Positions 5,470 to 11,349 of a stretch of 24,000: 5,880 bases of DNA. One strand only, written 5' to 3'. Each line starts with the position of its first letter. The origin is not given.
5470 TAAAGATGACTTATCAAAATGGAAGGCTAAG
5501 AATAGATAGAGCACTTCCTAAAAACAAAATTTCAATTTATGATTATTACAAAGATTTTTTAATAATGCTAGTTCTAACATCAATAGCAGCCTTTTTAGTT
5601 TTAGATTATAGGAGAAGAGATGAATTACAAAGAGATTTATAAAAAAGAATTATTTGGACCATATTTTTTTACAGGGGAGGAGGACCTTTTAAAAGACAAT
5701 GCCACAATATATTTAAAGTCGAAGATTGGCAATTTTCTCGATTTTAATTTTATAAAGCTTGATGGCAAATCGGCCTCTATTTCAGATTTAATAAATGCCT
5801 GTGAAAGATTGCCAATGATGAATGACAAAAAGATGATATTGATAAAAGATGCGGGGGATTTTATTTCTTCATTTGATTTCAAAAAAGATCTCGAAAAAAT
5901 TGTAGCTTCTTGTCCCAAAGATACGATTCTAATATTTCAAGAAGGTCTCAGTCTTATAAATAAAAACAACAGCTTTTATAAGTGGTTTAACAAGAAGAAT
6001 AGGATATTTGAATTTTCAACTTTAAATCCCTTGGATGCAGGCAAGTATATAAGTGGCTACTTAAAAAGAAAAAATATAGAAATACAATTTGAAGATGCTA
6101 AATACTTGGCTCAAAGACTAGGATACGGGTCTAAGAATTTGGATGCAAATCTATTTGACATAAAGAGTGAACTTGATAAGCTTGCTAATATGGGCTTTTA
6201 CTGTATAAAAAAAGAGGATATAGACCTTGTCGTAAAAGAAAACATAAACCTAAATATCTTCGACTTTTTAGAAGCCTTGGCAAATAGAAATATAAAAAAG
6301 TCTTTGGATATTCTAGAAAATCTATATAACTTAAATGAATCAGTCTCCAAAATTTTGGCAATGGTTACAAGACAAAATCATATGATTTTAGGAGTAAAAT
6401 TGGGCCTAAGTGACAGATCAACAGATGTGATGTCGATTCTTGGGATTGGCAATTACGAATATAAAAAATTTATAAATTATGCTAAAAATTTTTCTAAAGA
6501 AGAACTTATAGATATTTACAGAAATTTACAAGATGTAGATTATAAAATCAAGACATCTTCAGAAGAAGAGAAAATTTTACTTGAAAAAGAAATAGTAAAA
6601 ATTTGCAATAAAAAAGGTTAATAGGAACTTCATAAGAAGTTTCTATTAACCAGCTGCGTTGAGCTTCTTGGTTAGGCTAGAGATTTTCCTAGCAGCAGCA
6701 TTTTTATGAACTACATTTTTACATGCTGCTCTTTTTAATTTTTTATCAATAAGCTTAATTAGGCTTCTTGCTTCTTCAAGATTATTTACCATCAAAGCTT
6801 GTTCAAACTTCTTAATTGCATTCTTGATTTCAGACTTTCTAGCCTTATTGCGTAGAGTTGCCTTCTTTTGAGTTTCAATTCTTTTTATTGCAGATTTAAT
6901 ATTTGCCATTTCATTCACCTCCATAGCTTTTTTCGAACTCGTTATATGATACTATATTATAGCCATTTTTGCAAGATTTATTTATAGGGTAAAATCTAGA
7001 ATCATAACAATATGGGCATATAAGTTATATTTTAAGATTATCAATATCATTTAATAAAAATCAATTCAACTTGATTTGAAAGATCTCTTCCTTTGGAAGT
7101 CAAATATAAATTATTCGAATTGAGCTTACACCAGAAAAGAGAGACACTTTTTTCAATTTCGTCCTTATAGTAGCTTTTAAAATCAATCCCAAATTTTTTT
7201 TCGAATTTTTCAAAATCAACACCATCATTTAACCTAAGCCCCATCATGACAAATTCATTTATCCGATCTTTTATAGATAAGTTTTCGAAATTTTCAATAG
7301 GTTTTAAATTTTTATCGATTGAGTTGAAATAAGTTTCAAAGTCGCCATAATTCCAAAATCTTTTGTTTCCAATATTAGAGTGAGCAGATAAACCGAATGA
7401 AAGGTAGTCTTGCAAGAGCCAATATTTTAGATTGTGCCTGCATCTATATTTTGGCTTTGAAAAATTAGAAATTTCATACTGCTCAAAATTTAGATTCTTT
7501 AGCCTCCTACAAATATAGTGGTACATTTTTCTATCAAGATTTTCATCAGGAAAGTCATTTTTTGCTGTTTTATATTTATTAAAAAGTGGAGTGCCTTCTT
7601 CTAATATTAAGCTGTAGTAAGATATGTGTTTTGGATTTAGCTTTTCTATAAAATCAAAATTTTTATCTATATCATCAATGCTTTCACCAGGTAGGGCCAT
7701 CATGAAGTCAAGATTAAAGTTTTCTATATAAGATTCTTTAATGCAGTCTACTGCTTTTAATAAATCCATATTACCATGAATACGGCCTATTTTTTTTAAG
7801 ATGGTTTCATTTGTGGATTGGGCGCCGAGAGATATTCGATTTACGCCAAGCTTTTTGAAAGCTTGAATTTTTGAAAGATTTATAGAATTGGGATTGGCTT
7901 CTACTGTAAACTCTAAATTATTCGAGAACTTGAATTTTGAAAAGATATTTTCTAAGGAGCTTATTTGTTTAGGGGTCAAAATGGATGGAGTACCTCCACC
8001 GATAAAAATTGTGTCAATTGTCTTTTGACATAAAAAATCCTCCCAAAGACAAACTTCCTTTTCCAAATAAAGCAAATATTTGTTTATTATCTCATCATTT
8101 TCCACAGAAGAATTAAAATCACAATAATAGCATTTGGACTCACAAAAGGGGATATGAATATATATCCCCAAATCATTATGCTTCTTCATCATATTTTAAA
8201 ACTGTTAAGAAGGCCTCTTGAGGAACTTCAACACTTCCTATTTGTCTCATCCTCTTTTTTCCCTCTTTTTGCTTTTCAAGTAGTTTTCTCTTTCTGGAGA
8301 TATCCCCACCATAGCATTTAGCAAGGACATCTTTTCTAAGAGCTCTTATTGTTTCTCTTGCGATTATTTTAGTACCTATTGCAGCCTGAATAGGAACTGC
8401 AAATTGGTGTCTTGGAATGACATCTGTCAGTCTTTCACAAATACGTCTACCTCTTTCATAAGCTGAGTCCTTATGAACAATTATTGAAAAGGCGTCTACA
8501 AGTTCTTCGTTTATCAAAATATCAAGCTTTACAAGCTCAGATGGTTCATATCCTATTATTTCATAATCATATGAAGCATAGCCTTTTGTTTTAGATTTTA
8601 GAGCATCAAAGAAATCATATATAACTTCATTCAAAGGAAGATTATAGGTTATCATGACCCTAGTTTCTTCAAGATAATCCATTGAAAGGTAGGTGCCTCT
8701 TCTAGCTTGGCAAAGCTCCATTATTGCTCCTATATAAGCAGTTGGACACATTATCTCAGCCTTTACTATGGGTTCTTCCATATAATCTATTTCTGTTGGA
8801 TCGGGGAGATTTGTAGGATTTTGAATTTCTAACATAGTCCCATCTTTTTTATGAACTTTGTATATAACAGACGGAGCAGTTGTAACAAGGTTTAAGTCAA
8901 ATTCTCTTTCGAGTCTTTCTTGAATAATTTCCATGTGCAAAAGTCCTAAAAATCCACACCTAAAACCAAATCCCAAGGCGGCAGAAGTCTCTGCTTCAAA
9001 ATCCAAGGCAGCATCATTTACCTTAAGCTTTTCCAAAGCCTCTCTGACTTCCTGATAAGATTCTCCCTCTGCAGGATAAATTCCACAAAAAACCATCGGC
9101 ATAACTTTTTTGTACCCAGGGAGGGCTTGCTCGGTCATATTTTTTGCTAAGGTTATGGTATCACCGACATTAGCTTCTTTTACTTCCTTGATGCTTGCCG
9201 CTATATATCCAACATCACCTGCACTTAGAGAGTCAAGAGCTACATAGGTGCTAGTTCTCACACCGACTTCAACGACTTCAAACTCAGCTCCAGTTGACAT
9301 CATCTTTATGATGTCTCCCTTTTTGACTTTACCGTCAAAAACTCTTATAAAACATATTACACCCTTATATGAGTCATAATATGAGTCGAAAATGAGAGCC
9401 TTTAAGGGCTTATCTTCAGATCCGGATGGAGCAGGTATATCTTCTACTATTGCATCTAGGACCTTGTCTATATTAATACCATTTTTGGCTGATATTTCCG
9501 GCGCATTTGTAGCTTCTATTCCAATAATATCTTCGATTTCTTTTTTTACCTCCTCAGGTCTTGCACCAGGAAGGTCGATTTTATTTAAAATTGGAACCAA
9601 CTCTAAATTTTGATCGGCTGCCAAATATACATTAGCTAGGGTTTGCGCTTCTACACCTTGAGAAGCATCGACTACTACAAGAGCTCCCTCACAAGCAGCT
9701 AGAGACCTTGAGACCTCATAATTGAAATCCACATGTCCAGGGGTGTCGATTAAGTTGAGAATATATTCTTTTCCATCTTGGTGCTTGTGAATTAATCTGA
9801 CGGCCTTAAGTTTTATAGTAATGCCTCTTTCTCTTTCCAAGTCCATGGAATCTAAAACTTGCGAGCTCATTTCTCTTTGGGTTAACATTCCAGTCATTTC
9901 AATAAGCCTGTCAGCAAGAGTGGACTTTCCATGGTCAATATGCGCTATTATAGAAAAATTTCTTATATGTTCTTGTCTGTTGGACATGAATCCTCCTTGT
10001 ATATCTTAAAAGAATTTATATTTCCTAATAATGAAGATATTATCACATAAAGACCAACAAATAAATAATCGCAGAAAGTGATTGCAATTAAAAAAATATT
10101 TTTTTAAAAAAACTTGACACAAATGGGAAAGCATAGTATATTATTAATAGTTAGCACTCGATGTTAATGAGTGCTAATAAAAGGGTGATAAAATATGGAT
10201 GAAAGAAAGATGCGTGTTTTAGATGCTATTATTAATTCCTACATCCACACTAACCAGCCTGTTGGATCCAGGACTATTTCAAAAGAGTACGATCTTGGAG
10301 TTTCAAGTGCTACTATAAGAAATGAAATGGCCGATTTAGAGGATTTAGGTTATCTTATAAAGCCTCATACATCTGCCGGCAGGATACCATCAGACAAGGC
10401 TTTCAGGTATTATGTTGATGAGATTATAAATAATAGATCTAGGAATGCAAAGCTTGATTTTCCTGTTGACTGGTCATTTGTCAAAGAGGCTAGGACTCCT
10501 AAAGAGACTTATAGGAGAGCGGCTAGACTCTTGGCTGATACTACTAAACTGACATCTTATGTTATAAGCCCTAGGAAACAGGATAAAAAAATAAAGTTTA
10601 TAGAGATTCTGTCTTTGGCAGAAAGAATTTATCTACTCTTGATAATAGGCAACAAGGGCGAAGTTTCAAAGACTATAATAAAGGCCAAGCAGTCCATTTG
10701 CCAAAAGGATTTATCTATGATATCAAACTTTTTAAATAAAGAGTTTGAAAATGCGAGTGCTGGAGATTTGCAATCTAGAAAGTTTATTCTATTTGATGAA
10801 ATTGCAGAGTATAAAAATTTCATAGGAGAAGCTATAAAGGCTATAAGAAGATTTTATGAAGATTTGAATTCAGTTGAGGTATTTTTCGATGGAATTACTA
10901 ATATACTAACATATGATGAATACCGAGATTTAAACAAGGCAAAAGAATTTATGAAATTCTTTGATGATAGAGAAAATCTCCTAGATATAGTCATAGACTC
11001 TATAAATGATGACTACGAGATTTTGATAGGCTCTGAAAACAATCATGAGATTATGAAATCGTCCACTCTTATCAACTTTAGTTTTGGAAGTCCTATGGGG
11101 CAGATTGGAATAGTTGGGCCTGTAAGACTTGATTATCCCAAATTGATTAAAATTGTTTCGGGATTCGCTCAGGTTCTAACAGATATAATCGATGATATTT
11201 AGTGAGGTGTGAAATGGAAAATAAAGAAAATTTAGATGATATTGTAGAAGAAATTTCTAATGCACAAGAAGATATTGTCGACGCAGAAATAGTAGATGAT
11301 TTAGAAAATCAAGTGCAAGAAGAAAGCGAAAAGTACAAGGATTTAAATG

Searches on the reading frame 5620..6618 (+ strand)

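Call 32: search_protein_families(library=pfam, proteins=[window:5620-6618:+], max_evalue=0.001)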
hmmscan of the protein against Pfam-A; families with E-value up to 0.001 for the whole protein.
window:5620-6618:+ (333 aa): 2 families
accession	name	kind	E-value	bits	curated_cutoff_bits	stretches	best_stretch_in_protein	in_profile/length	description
PF21694.2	DNA_pol3_delta_C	-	4.4e-22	78.8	27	1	212-327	3-120/121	DNA polymerase III delta subunit, C-terminal domain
PF06144.19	DNA_pol3_delta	-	7e-12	45.9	21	1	15-132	1-123/124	DNA polymerase III, delta subunit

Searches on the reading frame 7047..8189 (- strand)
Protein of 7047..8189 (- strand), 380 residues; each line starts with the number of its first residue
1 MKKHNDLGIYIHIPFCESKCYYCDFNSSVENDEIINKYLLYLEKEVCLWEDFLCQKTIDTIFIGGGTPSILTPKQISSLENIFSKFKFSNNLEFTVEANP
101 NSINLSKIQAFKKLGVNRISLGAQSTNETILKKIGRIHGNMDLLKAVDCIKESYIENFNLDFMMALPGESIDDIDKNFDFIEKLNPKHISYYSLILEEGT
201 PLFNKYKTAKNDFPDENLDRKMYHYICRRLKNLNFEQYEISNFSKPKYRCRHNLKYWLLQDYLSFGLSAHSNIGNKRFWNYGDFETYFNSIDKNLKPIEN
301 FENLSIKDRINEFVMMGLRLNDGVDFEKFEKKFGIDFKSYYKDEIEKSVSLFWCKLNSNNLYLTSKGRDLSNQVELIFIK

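Call 32: search_protein_families(library=pfam, proteins=[window:7047-8189:-], max_evalue=0.001)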
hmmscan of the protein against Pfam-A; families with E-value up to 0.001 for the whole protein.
window:7047-8189:- (380 aa): 2 families
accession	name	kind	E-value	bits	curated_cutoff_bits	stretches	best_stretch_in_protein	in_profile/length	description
PF04055.27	Radical_SAM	-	2e-25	90.3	29.5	1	10-181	1-166/166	Radical SAM superfamily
PF06969.22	HemN_C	-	3.4e-16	59.5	24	1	305-370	2-67/67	HemN C-terminal domain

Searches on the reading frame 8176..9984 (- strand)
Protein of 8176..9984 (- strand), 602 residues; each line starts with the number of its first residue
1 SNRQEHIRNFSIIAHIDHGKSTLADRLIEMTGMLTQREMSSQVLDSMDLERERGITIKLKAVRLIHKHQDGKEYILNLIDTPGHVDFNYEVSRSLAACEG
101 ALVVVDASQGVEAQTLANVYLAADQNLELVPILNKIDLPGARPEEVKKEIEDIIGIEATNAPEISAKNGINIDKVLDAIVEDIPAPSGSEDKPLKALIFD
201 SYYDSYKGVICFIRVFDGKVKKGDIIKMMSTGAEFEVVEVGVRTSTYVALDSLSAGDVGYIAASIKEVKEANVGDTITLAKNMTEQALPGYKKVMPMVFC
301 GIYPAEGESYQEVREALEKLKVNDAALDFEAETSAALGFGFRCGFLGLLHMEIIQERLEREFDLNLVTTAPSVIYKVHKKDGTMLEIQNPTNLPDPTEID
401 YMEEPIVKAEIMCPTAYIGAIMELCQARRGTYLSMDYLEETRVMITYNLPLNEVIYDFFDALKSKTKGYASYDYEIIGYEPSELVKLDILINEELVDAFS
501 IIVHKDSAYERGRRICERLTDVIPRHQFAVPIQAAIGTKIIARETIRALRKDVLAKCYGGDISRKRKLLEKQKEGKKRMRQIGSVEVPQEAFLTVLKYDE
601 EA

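Call 32: search_protein_families(library=pfam, proteins=[window:8176-9984:-], max_evalue=0.001)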
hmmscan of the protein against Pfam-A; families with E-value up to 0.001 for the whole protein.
window:8176-9984:- (602 aa): 7 families
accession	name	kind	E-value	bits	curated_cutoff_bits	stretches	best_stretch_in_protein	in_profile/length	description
PF00009.33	GTP_EFTU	-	9.4e-55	185.6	26.5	1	6-184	2-187/188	Elongation factor Tu GTP binding domain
PF06421.17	LepA_C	-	5.8e-51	171.5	29.7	1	491-597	1-107/107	GTP-binding protein LepA C-terminus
PF00679.30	EFG_C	-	1e-24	86.8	27.9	1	403-488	3-87/89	Elongation factor G C-terminus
PF03144.31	GTP_EFTU_D2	-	2.3e-12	47.6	30.3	1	208-278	1-73/73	Elongation factor Tu domain 2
PF14492.12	EFG_III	-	3.3e-05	24.3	27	1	296-368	4-73/75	Elongation Factor G, domain III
PF22042.2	EF-G_D2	-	6.6e-05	23.4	27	1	193-236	1-42/84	Elongation factor G domain 2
PF00071.28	Ras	-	0.00011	22.3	21.6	1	68-183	42-160/162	Ras family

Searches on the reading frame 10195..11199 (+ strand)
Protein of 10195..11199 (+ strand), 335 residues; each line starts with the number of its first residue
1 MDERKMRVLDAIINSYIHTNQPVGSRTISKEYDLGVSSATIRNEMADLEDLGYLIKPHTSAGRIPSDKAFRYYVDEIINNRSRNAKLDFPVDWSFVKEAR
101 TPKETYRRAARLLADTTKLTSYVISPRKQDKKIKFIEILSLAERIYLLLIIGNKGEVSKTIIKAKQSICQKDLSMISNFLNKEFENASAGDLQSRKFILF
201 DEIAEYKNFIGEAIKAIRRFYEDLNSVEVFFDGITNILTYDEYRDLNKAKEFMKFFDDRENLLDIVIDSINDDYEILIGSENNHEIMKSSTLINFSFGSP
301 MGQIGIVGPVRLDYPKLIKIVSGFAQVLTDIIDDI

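Call 31: search_protein_families(library=pfam, proteins=[window:10195-11199:+], max_evalue=0.001)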
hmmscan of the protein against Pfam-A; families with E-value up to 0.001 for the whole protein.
window:10195-11199:+ (335 aa): 1 family
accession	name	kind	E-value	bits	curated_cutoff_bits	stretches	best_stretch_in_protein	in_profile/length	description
PF01628.27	HrcA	-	1.3e-42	146.6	22.2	1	105-318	3-215/215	HrcA protein C terminal domain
